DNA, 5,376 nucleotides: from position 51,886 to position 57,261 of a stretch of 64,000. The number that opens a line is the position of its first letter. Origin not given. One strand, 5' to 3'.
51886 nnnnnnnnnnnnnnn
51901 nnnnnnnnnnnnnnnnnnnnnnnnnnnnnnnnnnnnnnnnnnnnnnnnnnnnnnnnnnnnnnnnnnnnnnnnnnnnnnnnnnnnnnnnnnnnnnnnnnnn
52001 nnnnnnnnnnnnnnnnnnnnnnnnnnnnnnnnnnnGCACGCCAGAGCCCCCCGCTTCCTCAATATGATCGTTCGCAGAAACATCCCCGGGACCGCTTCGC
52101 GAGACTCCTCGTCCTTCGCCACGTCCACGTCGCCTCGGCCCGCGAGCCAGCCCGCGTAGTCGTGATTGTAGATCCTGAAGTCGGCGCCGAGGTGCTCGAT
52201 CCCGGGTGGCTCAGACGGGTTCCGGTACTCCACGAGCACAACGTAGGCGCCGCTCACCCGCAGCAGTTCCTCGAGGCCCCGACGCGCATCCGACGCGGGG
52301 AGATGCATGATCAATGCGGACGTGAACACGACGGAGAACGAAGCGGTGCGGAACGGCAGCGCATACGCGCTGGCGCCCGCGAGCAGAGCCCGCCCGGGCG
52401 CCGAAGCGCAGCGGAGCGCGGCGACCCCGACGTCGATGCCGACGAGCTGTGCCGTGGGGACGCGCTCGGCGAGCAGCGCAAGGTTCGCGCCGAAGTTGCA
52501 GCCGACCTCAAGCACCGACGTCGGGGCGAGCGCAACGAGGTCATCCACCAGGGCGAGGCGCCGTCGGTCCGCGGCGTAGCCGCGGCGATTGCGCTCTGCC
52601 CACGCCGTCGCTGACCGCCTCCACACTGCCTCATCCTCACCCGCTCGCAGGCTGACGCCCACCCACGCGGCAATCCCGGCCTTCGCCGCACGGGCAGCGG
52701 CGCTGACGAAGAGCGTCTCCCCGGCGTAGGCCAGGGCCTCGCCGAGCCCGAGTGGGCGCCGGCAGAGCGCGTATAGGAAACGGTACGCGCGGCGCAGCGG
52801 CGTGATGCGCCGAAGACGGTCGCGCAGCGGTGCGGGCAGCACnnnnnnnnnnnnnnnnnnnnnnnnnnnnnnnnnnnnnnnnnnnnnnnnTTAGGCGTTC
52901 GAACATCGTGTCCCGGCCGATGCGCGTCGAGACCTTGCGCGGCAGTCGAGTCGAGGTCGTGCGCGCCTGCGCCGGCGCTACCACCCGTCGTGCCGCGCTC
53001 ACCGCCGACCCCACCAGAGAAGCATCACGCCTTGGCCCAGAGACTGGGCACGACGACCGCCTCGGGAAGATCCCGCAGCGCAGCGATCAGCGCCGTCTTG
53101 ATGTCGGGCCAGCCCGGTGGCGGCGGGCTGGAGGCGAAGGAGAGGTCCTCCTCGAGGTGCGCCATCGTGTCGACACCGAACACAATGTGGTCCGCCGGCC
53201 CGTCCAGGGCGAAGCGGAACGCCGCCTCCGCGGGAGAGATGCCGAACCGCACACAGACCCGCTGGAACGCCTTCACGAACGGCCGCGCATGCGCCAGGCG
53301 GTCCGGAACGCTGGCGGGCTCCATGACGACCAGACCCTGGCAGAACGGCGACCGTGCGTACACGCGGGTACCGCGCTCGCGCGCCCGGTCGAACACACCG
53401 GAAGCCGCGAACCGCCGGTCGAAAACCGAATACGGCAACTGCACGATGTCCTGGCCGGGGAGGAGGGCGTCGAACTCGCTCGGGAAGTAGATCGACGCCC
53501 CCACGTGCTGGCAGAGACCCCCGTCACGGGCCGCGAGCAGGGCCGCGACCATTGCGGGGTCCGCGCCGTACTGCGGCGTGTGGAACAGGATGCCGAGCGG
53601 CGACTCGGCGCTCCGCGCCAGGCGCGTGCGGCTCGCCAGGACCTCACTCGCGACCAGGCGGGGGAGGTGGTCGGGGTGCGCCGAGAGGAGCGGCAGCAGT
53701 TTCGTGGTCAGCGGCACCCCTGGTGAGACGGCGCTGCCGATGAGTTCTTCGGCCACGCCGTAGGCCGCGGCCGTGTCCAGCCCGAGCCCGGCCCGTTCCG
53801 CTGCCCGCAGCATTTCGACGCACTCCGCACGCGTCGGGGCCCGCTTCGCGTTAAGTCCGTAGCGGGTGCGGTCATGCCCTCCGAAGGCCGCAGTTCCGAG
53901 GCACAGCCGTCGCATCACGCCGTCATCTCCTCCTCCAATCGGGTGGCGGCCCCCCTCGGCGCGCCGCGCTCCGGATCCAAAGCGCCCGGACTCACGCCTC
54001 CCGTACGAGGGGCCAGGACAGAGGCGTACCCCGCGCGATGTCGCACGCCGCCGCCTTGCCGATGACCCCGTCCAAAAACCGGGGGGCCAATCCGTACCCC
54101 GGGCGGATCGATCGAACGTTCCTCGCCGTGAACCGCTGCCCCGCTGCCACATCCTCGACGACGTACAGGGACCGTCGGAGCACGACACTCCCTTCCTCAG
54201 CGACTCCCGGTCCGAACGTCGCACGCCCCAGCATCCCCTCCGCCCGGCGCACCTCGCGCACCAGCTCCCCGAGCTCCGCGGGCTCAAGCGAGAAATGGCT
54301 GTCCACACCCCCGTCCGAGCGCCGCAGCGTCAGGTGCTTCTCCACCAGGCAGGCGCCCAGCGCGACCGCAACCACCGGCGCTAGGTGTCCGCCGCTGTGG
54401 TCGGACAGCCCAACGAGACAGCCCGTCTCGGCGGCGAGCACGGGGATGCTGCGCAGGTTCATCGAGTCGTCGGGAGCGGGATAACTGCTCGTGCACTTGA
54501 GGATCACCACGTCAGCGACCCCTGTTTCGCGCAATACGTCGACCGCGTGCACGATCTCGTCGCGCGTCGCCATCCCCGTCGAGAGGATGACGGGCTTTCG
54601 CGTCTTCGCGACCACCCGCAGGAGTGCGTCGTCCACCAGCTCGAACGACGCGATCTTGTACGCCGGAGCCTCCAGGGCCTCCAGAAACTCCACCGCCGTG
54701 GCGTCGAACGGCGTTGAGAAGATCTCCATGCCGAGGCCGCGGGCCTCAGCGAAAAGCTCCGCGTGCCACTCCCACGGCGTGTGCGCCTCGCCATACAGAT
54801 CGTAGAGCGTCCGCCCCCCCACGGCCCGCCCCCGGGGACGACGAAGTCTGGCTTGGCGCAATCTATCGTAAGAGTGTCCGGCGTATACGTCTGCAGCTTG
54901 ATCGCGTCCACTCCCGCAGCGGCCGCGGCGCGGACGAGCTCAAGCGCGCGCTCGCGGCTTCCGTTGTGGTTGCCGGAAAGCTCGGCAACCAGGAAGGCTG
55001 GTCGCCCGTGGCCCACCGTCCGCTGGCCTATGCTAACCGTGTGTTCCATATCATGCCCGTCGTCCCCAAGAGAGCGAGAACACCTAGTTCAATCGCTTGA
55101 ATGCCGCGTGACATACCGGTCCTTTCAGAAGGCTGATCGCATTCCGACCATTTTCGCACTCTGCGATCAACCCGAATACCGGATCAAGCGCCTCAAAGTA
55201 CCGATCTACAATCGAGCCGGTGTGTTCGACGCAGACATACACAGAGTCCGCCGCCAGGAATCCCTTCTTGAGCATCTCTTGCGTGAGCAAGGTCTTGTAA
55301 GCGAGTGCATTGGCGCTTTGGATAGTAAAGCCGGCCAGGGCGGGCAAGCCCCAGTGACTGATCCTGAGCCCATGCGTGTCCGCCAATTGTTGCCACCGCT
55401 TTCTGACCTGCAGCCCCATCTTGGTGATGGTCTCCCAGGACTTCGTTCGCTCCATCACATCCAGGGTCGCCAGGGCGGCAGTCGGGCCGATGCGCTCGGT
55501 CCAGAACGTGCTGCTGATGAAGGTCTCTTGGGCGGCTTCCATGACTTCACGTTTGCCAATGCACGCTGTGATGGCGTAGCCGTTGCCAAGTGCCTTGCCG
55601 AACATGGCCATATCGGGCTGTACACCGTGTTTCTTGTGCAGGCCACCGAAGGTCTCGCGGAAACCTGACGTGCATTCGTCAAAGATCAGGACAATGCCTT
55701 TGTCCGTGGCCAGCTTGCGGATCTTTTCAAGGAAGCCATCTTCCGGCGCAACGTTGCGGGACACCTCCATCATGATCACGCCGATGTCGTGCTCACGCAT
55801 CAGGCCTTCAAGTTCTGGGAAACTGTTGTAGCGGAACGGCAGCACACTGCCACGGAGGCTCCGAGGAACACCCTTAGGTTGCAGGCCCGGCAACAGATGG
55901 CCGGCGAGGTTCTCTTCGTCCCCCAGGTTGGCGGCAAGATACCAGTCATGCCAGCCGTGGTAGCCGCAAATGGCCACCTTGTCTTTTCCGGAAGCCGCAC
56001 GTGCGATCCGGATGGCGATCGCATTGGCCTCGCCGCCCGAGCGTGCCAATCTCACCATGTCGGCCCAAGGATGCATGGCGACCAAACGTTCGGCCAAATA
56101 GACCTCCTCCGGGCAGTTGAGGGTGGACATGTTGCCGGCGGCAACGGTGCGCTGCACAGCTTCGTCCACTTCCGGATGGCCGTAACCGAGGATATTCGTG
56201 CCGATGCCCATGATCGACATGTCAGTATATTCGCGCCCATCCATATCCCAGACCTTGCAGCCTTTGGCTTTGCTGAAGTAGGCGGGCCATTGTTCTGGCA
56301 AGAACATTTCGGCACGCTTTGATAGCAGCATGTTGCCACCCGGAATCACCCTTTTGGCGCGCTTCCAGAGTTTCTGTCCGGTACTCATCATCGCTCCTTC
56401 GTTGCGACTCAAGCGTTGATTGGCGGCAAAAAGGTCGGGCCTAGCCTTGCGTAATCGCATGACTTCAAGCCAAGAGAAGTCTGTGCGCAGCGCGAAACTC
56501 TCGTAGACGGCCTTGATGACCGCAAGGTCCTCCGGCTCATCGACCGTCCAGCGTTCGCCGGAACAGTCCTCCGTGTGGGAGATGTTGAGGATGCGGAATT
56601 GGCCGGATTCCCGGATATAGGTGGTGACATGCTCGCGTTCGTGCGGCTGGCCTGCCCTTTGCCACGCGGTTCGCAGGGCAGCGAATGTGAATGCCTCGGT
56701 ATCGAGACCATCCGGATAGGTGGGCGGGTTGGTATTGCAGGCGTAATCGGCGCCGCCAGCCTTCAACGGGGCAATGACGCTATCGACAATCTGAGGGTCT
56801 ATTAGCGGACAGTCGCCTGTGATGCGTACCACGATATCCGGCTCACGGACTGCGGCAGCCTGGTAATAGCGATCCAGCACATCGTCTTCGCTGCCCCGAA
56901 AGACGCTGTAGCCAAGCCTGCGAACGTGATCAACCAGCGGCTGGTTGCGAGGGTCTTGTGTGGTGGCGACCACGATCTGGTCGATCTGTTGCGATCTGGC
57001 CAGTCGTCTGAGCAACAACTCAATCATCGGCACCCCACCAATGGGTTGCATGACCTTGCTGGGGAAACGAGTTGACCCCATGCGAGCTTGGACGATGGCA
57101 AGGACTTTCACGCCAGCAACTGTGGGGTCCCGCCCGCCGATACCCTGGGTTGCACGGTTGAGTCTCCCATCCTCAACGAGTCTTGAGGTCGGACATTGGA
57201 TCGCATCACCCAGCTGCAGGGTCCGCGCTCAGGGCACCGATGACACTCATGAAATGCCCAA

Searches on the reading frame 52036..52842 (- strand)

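Call 10: search_protein_families(library=pfam, proteins=[window:52036-52842:-], max_evalue=0.01)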
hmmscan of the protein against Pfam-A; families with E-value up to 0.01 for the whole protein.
window:52036-52842:- (269 aa): 5 families
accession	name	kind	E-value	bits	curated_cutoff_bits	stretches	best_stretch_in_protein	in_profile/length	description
PF13649.12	Methyltransf_25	-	2.7e-11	44.5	27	1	110-196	1-92/97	Methyltransferase domain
PF08241.18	Methyltransf_11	-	2.6e-10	41.2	21.2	1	111-196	1-86/95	Methyltransferase domain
PF08242.18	Methyltransf_12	-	4.4e-06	27.8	30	1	111-195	1-90/98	Methyltransferase domain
PF13847.12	Methyltransf_31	-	0.00068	19.8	27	1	108-199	5-106/145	Methyltransferase domain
PF13489.12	Methyltransf_23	-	0.0026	17.9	27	1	86-145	6-59/164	Methyltransferase domain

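Call 43: search_protein_families(library=ncbifam, proteins=[window:52036-52842:-], max_evalue=0.00001)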
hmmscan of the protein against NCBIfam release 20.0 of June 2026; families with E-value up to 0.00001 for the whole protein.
window:52036-52842:- (269 aa): 2 families
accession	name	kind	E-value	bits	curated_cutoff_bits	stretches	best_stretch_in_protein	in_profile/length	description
TIGR03587.1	Pse_Me-ase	hypoth_equivalog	2.7e-15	57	112.05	1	80-233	16-169/204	pseudaminic acid biosynthesis-associated methylase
NF045667.1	MTase_DVU1556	equivalog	3.2e-07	30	155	1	107-196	23-110/213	DVU_1556 family methyltransferase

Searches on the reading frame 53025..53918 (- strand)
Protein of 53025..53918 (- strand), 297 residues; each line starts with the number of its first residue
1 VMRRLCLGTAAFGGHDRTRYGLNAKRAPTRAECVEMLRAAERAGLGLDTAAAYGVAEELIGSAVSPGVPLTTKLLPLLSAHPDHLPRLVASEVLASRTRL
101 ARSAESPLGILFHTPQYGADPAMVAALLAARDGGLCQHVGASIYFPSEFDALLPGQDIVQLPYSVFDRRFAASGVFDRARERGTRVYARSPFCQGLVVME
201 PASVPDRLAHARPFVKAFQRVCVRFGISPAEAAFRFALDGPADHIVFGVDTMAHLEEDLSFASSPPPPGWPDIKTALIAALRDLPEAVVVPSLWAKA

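Call 75: find_encoding_contigs(protein=window:53025-53918:-, flank=6000, max_places=5)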
Protein window:53025-53918:- (297 aa): no gene with exactly this product is on record in the collection.

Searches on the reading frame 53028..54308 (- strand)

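Call 10: search_protein_families(library=pfam, proteins=[window:53028-54308:-], max_evalue=0.01)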
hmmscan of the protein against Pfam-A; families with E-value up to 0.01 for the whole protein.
window:53028-54308:- (427 aa): 1 family
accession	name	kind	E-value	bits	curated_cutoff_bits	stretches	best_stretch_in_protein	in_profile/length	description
PF00248.27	Aldo_ket_red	-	4.9e-16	59.1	24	1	134-390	1-272/291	Aldo/keto reductase family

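Call 43: search_protein_families(library=ncbifam, proteins=[window:53028-54308:-], max_evalue=0.00001)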
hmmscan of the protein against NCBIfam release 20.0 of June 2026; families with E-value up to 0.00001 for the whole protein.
window:53028-54308:- (427 aa): 1 family
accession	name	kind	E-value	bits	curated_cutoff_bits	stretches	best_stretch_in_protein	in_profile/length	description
NF011432.0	PRK14863.1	equivalog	2.1e-20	73.5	244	1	134-398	7-271/292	bifunctional regulator KidO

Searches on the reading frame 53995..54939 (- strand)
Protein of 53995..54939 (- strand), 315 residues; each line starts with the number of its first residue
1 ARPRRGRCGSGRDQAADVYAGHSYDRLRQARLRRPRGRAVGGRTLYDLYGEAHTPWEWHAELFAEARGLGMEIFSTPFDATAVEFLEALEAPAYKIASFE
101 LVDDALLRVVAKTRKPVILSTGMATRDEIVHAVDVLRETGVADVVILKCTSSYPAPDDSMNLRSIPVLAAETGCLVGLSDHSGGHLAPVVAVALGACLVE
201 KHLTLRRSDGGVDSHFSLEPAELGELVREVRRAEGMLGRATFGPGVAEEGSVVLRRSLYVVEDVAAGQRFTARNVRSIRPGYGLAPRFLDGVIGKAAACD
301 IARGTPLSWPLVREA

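Call 10: search_protein_families(library=pfam, proteins=[window:53995-54861:-], max_evalue=0.01)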
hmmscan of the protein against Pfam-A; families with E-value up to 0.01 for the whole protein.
window:53995-54861:- (289 aa): 2 families
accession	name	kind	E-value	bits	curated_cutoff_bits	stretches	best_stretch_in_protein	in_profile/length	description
PF03102.20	NeuB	-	3e-73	246.7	22.1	1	16-214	41-239/241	NeuB family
PF08666.17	SAF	-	5.3e-12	46.6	21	1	229-286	1-62/63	SAF domain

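Call 43: search_protein_families(library=ncbifam, proteins=[window:53995-54939:-], max_evalue=0.00001)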
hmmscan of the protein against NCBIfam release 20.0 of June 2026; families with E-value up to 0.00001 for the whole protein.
window:53995-54939:- (315 aa): 2 families
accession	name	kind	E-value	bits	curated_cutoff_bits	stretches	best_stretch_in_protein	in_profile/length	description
TIGR03586.1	PseI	equivalog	7.1e-111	370.5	340.25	1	41-307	61-327/327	pseudaminic acid synthase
TIGR03569.1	NeuB_NnaB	equivalog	1.7e-68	231.1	399.65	1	53-305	72-327/329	N-acetylneuraminate synthase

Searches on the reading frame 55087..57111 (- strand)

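Call 10: search_protein_families(library=pfam, proteins=[window:55087-57111:-], max_evalue=0.01)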
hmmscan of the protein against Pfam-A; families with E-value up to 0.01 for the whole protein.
window:55087-57111:- (675 aa): 3 families
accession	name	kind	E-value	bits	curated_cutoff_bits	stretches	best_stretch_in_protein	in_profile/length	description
PF00202.27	Aminotran_3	-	1.3e-39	136.5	30.5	1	277-580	11-333/403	Aminotransferase class-III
PF02348.25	CTP_transf_3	-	2.1e-30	106.6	22.6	1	5-172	2-168/217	Cytidylyltransferase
PF12804.13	NTP_transf_3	-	1e-08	35.9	27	1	10-129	11-124/160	MobA-like NTP transferase domain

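Call 43: search_protein_families(library=ncbifam, proteins=[window:55087-57111:-], max_evalue=0.00001)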
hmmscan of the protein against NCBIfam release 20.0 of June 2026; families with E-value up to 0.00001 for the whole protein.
window:55087-57111:- (675 aa): 72 families (the best 25 are shown)
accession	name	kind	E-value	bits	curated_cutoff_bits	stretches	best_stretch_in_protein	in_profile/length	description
NF004856.0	PRK06209.1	equivalog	5.9e-71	239.3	486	1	243-675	9-441/450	glutamate-1-semialdehyde 2,1-aminomutase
NF041362.1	GntE_guanitoxin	equivalog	2.8e-65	220.5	525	1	242-609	5-382/426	guanitoxin biosynthesis PLP-dependent transaminase GntE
NF000818.0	PRK00062.1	subfamily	3.2e-61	207.3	398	1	241-618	2-392/429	glutamate-1-semialdehyde 2,1-aminomutase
TIGR00713.1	hemL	equivalog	1.8e-54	185.1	527.3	1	246-605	3-365/423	glutamate-1-semialdehyde 2,1-aminomutase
NF009055.0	PRK12389.1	equivalog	6.7e-45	153.5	637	1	244-585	5-350/431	glutamate-1-semialdehyde 2,1-aminomutase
TIGR00707.1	argD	subfamily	2.2e-37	128.8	410.05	1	275-620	9-348/381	acetylornithine/succinylornithine family transaminase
NF002874.0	PRK03244.1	equivalog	2e-36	125.7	457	1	279-604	29-348/399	acetylornithine transaminase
NF005993.0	PRK08117.1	subfamily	5.8e-34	117.4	574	2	454-597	223-367/433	aspartate aminotransferase family protein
NF004426.0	PRK05769.1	equivalog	1.1e-33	116.7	552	2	453-619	236-404/441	acetyl ornithine aminotransferase family protein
NF002325.0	PRK01278.1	subfamily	4.1e-32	111.3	372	2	457-616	194-355/395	acetylornithine transaminase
NF049939.1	HyAminethphonNHLyPbfA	equivalog_domain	1.7e-31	109.2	525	1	279-581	47-363/442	(R)-1-hydroxy-2-aminoethylphosphonate ammonia-lyase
NF049976.1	AmadipTransam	equivalog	2.6e-31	109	650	2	458-602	210-357/416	2-aminoadipate transaminase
NF006228.0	PRK08360.1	equivalog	6.6e-29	100.8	608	2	454-582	220-349/443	aspartate aminotransferase family protein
NF005376.0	PRK06918.1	equivalog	6.2e-28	97.4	676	2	454-597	235-379/451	4-aminobutyrate--2-oxoglutarate transaminase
NF003468.0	PRK05093.1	subfamily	6.7e-28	97.5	522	1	272-599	18-347/405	acetylornithine/succinyldiaminopimelate transaminase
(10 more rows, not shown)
